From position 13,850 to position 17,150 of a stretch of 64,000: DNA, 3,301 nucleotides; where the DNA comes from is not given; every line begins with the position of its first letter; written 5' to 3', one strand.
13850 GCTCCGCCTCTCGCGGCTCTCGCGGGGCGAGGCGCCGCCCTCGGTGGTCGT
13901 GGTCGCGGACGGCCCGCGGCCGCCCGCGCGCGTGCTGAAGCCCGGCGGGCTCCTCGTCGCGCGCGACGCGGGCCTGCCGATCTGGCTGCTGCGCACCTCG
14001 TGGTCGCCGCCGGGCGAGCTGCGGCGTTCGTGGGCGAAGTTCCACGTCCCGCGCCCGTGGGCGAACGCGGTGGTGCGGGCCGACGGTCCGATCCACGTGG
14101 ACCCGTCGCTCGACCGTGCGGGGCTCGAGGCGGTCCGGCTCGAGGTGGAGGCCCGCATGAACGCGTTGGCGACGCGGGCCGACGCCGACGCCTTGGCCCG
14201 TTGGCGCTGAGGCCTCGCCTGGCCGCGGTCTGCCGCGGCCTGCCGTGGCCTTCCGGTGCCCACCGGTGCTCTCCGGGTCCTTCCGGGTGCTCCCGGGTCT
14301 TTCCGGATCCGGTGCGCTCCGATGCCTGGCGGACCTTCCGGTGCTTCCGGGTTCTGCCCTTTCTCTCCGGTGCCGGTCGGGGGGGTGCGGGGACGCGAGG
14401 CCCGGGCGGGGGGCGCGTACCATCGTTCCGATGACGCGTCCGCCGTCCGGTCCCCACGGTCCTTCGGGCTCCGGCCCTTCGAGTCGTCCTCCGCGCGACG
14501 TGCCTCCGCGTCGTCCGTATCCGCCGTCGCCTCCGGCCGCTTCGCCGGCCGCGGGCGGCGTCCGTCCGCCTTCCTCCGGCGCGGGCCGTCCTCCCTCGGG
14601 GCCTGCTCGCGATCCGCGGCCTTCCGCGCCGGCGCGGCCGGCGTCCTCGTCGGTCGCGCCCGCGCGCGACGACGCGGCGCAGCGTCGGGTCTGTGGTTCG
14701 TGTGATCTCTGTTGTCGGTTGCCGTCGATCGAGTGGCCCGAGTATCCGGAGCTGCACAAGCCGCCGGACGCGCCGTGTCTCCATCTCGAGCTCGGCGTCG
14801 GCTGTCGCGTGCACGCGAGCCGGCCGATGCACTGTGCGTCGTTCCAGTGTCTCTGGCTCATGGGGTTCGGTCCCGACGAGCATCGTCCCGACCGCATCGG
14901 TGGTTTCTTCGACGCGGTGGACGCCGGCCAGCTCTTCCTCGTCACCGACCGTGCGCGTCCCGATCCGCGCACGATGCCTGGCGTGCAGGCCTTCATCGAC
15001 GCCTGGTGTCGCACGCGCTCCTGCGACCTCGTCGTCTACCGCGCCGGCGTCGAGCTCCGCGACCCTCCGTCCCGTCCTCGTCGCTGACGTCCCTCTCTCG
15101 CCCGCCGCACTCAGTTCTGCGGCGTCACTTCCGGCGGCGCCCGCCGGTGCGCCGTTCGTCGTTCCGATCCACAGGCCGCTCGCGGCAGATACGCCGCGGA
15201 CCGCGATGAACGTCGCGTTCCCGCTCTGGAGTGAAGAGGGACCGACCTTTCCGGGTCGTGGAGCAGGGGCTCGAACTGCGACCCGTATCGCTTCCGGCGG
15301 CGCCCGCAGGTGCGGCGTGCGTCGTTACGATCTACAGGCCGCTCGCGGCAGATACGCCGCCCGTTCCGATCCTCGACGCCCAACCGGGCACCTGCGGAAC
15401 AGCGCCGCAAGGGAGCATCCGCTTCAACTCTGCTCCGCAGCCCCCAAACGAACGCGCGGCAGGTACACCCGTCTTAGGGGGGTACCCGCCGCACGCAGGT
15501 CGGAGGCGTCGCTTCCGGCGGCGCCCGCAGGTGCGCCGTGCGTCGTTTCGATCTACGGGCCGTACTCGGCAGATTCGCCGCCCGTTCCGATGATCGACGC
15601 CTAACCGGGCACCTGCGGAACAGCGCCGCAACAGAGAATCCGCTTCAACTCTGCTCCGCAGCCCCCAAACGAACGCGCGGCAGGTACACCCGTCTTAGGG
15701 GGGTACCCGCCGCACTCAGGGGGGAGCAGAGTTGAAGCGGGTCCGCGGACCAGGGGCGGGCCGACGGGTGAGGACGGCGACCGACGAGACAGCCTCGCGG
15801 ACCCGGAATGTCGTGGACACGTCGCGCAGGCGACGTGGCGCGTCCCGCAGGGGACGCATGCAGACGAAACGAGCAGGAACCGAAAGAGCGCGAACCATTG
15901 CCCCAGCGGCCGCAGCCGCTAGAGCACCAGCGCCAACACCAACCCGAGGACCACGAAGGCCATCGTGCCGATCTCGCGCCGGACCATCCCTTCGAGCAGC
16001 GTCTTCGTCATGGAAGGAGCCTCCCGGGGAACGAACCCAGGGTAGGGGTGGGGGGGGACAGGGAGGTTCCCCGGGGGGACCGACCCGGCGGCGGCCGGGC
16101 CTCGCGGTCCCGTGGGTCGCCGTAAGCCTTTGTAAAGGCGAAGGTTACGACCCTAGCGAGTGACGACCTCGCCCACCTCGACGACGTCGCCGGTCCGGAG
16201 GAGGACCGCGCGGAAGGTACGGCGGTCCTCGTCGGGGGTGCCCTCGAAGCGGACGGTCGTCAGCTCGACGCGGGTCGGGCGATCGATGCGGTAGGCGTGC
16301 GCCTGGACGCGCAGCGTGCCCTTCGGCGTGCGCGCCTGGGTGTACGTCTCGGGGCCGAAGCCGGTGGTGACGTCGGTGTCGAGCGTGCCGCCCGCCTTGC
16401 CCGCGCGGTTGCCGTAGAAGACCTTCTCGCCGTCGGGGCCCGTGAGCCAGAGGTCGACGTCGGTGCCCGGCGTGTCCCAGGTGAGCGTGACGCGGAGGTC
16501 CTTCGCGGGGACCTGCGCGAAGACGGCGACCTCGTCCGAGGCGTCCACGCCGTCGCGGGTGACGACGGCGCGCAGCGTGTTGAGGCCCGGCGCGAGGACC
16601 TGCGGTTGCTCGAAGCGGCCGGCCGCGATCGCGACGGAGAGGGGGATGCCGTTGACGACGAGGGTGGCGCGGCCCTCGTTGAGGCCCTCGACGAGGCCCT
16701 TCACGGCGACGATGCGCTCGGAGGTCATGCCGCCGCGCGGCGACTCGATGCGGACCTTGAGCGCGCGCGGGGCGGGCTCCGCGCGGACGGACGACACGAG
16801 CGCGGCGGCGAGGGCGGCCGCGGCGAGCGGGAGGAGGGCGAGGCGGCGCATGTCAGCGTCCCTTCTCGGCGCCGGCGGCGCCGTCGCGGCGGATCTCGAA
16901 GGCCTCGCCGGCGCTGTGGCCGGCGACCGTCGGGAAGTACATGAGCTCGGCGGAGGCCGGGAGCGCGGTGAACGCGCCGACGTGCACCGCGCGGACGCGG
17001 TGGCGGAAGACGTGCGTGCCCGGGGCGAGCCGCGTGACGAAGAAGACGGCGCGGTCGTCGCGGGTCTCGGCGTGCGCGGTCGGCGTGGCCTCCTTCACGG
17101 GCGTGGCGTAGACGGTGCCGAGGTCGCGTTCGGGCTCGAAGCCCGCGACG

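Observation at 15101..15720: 221-nt-period tandem array of a multi-stem element with structure-preserving variation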

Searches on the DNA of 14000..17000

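Call 4: search_rna_families(source=window, start=14000, end=17000, threshold=evalue, max_evalue=10, show_alignments=3)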
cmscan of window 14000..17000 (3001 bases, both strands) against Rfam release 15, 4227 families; matches with E-value up to 10: 3.
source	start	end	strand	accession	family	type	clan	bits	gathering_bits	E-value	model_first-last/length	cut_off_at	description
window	14395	14457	-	RF03964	mir-H1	Gene; miRNA;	-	19.2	97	9.4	1-85/85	no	mir-H1 microRNA precursor family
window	16555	16605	+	RF01276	sR53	Gene; snRNA; snoRNA; CD-box;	-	14.2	49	4.6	1-60/60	no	Small nucleolar RNA sR53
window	14973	15002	-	RF01151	snoU82P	Gene; snRNA; snoRNA; CD-box;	-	14.1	42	2.3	1-55/55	no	Small nucleolar RNA U82P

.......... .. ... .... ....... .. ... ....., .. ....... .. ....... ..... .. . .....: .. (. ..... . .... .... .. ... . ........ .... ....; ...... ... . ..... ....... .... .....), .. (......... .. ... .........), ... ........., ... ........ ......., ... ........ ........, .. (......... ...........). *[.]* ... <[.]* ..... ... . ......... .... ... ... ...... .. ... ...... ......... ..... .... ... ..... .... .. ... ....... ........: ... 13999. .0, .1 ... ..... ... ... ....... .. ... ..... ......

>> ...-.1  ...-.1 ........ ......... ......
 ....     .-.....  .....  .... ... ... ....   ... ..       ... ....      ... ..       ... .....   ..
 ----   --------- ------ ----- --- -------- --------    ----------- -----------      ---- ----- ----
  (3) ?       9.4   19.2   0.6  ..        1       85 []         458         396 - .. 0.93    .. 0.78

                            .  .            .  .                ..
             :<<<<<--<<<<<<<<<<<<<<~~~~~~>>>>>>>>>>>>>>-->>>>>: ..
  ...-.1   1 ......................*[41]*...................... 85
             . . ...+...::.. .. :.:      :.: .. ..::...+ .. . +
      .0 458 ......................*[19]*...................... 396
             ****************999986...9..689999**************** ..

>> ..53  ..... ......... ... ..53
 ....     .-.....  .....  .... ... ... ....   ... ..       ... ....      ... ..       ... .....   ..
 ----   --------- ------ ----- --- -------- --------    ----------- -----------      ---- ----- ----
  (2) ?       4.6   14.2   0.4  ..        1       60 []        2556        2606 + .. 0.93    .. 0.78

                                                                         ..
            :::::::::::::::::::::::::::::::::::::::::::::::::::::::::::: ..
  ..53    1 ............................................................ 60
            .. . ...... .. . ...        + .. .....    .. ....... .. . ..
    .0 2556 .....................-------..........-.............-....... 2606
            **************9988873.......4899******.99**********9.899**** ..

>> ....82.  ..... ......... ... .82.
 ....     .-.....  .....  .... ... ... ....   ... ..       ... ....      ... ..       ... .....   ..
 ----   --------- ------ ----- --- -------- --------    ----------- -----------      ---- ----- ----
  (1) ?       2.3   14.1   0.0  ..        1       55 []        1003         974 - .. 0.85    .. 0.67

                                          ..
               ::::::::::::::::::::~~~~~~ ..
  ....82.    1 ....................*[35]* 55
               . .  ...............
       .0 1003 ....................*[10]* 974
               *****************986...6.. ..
